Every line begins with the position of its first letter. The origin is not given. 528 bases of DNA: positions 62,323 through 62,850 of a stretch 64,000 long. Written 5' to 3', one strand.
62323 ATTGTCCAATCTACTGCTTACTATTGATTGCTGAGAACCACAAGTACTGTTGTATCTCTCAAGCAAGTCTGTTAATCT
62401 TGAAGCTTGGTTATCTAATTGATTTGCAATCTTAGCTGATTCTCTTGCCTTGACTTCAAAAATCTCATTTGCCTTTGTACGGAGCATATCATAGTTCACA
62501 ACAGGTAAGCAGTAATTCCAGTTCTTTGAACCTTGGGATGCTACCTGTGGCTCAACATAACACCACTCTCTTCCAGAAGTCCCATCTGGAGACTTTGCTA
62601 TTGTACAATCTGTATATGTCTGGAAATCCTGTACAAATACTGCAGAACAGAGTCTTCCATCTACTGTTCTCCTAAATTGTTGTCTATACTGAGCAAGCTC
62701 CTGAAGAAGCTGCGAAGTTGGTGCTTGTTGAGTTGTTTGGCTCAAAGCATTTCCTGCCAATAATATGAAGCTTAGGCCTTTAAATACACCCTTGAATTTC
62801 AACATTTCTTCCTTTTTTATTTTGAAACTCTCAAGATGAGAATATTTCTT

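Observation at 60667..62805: FN2 + PA14 secreted protein: an FNPA/CCp5-type adhesion-family architecture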

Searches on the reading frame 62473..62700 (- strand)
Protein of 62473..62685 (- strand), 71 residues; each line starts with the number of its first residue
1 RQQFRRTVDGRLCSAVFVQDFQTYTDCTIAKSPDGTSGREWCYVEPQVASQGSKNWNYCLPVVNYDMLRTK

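Call 7: search_protein_families(library=pfam, proteins=[window:62473-62685:-], max_evalue=10)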
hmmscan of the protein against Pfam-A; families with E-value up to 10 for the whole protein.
seq(71 aa): 1 family
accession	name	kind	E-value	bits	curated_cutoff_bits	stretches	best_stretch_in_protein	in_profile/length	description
PF00040.24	fn2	-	0.0017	18.7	22.2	1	17-59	5-42/42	Fibronectin type II domain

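Call 25: search_solved_structures(query=A2, max_evalue=1, show_alignments=2)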
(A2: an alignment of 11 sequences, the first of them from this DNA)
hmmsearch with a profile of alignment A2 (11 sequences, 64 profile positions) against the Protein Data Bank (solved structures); distinct sequences matched with E-value up to 1: 25.
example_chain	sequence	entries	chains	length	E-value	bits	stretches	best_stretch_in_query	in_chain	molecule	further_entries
1a0h_A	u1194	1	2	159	0.013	18.6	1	29-63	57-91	MEIZOTHROMBIN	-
2fn2_A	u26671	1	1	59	0.014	18.5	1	7-40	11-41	FIBRONECTIN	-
1l6j_A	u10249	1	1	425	0.015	18.3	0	6-41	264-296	Matrix metalloproteinase-9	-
9yq8_L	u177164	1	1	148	0.017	18.1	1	29-62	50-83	Meizothrombin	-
6px5_X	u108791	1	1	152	0.023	17.7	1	29-62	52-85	Prothrombin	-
3k65_A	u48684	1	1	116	0.025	17.6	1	29-62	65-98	Prothrombin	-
3e6p_L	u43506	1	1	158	0.025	17.6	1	29-62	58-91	Prothrombin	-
1e88_A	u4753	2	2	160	0.034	17.2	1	7-40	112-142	FIBRONECTIN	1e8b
3mql_A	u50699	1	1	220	0.036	17.1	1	7-40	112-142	Fibronectin 1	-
9tlg_P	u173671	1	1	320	0.041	16.9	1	29-62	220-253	Prothrombin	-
4hzh_A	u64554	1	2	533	0.094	15.8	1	29-62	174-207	Prothrombin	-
3nxp_A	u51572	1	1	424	0.094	15.8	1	29-62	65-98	Prethrombin-1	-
3m7p_A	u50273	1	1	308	0.099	15.7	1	7-40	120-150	FN1 protein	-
30uc_B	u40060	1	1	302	0.1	15.6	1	7-40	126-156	Fibronectin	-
2k4r_A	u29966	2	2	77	0.11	15.6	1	28-58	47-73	Neurotrypsin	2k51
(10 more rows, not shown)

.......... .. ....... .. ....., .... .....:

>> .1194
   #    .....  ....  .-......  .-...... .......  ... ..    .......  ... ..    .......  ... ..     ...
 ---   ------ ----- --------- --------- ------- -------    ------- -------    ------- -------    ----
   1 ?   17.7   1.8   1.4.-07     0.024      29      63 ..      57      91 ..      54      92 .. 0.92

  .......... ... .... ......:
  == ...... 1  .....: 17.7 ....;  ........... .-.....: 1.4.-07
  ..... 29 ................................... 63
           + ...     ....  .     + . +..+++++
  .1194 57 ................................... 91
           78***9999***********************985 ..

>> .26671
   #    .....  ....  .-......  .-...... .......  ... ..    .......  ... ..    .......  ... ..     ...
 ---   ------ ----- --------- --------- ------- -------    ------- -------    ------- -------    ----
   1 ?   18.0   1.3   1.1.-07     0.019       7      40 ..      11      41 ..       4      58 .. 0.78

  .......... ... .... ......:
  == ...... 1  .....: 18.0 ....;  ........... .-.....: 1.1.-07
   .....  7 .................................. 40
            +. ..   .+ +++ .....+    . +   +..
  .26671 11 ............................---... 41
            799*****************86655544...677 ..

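Call 26: search_protein_families(library=pfam, alignment_id=A2, max_evalue=1)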
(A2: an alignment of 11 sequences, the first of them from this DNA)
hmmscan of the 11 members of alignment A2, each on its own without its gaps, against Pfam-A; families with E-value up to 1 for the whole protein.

A. member 1, seq(64 aa): 1 family
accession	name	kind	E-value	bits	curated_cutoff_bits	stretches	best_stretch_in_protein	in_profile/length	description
PF00040.24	fn2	-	0.0013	19.1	22.2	1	15-57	5-42/42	Fibronectin type II domain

B. families by the number of members that match (of 11 scanned): 2 families
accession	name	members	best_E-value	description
PF00040.24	fn2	11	0.00036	Fibronectin type II domain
PF16084.10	LydB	2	0.046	LydA-holin antagonist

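Call 49: search_solved_structures(query=A5, max_evalue=1, show_alignments=3)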
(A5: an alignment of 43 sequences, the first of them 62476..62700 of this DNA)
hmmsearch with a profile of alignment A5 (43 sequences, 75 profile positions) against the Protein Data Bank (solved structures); distinct sequences matched with E-value up to 1: 37.
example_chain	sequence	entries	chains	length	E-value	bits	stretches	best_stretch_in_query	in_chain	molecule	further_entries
1l6j_A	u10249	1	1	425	5.3e-12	48.5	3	11-63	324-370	Matrix metalloproteinase-9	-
1eak_A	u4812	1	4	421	1.2e-10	44.2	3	11-63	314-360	72 KDA TYPE IV COLLAGENASE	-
1ck7_A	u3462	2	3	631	4.7e-10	42.3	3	11-63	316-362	PROTEIN (GELATINASE A) | 72 KDA TYPE IV COLLAGENASE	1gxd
1e88_A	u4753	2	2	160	5.7e-09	38.8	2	10-62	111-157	FIBRONECTIN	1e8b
3mql_A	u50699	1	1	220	6.7e-09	38.6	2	10-63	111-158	Fibronectin 1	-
30uc_B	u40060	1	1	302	2.1e-08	37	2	10-63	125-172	Fibronectin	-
3m7p_A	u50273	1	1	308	2.3e-08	36.9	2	10-63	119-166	FN1 protein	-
2fn2_A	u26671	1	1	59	8.5e-06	28.7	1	10-62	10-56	FIBRONECTIN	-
6szw_D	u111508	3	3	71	1e-05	28.4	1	9-63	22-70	Coagulation factor XII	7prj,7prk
8os5_A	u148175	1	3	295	1.2e-05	28.2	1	9-64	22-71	Coagulation factor XII-Mie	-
1j7m_A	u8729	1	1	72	6e-05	25.9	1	11-63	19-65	MATRIX METALLOPROTEINASE 2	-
9og0_C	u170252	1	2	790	0.00011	25.1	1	9-67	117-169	Protein sel-1 homolog 1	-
8kes_D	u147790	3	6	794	0.00028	23.8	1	9-64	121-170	Protein sel-1 homolog 1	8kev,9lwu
1qo6_A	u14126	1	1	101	0.00047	23.1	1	10-64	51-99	FIBRONECTIN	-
1ks0_A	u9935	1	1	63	0.00065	22.6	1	10-63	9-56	Matrix Metalloproteinase 2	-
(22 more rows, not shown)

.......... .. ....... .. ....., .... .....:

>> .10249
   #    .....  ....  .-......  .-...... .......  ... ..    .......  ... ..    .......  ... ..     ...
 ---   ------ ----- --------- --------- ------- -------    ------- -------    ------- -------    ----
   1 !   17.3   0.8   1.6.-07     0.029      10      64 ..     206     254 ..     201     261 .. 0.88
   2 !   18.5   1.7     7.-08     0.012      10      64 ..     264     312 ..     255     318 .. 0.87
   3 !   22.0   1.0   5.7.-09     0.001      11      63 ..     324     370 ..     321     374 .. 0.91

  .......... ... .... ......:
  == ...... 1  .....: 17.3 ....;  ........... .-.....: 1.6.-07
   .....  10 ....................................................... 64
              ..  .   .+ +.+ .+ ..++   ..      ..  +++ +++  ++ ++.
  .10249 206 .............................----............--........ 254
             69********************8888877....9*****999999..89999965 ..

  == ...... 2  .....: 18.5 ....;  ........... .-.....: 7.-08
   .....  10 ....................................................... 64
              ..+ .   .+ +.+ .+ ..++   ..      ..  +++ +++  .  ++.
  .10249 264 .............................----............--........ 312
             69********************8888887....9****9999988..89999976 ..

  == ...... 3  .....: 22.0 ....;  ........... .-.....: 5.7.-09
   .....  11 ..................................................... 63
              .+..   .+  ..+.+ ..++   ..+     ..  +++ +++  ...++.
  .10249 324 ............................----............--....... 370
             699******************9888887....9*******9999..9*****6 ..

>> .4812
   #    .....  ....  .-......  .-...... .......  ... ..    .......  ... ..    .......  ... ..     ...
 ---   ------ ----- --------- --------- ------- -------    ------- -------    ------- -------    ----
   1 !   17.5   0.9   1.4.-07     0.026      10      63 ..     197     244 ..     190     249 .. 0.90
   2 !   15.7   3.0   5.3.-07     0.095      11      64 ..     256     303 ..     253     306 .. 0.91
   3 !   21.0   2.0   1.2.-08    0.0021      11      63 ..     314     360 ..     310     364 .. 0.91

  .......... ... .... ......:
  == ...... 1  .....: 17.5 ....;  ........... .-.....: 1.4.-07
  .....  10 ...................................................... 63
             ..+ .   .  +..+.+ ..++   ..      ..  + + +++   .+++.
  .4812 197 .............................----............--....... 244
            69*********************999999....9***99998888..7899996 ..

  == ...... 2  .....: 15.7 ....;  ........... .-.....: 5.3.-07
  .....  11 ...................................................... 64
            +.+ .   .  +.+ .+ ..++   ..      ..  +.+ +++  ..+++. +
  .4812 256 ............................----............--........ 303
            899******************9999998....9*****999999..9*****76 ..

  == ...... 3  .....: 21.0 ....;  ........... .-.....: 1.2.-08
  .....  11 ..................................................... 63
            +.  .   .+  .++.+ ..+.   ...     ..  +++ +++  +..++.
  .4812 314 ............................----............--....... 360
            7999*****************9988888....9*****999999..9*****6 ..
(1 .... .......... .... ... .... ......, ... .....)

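Call 56: predict_structure(alignment_id=A5)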
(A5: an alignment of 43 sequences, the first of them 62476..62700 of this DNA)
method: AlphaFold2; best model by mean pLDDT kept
length: 75 residues; sequences in the alignment: 43
mean_pLDDT: 74.8   pTM: 0.57
mean pLDDT of the five models: 74.8, 74.5, 73.2, 73.3, 71.8
residues with pLDDT >= 90: 1; 70-90: 48; 50-70: 16; < 50: 10
segments of 3 or more residues with pLDDT < 50: 1-6, 54-56
pLDDT, mean of each block of 10 residues (from residue 1): 52 85 86 87 85 60 78 59
secondary structure, 60 per line:
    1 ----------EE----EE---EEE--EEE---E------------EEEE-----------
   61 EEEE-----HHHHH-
elements in order: E22-24 E27-29 E46-49 E61-64 H70-74

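Call 59: fold_search(model_id=the predicted structure, library=pdb)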
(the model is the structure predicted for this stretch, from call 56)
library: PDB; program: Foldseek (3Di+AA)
matches with E <= 10: 90; with E <= 0.001: 0
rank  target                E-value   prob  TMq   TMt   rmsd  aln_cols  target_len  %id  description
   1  7prk                  1.5e-02  1.00  0.55  0.74   4.4        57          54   30  Factor XII Fibronectin type II (FXII FnII) domain (released 2022-10-05)
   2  7prj                  2.7e-02  1.00  0.53  0.71   4.5        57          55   30  Factor XII Fibronectin type II (FXII FnII) domain (released 2022-10-05)
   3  6szw_D                4.2e-02  1.00  0.52  0.71   4.6        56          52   30  Asymmetric complex of Factor XII and kininogen with gC1qR/C1QBP/P32 is governed by allostery (released 2020-07-22)
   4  1l6j                  1.0e-01  0.97  0.42  0.09   5.1        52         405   31  Crystal structure of human matrix metalloproteinase MMP9 (gelatinase B). (released 2002-07-03)
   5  9a3z_B                1.2e-01  0.93  0.44  0.13   5.5        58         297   24  A predicted model of tissue transglutaminase 2 (TG2) in complex with plasma fibronectin's gelatin binding domain (FNI6 (released 2024-02-02)
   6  5ao5_A                1.5e-01  0.89  0.41  0.09   6.4        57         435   24  Endo180 D1-4, monoclinic form (released 2015-10-28)
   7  6inu_A                1.8e-01  0.85  0.42  0.08   5.5        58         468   26  Crystal structure of the CysR-CTLD2 fragment of human MR at acidic pH (pH 4.6) (released 2019-09-18)
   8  1eak_B                2.4e-01  0.87  0.45  0.10   5.3        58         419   21  Catalytic domain of proMMP-2 E404Q mutant (released 2002-08-22)
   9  5ao5_B                2.4e-01  0.82  0.41  0.09   5.9        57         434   24  Endo180 D1-4, monoclinic form (released 2015-10-28)
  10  1eak_A                2.7e-01  0.92  0.48  0.10   5.0        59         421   22  Catalytic domain of proMMP-2 E404Q mutant (released 2002-08-22)
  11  5e4k                  2.7e-01  0.89  0.46  0.10   5.0        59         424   24  Structure of ligand binding region of uPARAP at pH 7.4 (released 2016-08-10)
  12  6inv                  3.1e-01  0.77  0.49  0.10   6.3        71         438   25  Crystal structure of the CysR-CTLD2 fragment of human MR at acidic pH (pH 4.0) (released 2019-09-18)
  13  5xtw_G                3.3e-01  0.63  0.44  0.09   6.6        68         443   25  Crystal structure of the CysR-CTLD2 fragment of human MR at acidic pH (released 2017-12-27)
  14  5e4l_B                3.5e-01  0.87  0.47  0.11   4.9        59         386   24  Structure of ligand binding region of uPARAP at pH 5.3 (released 2016-10-12)
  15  5xtw_H                3.7e-01  0.72  0.42  0.09   5.6        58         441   26  Crystal structure of the CysR-CTLD2 fragment of human MR at acidic pH (released 2017-12-27)
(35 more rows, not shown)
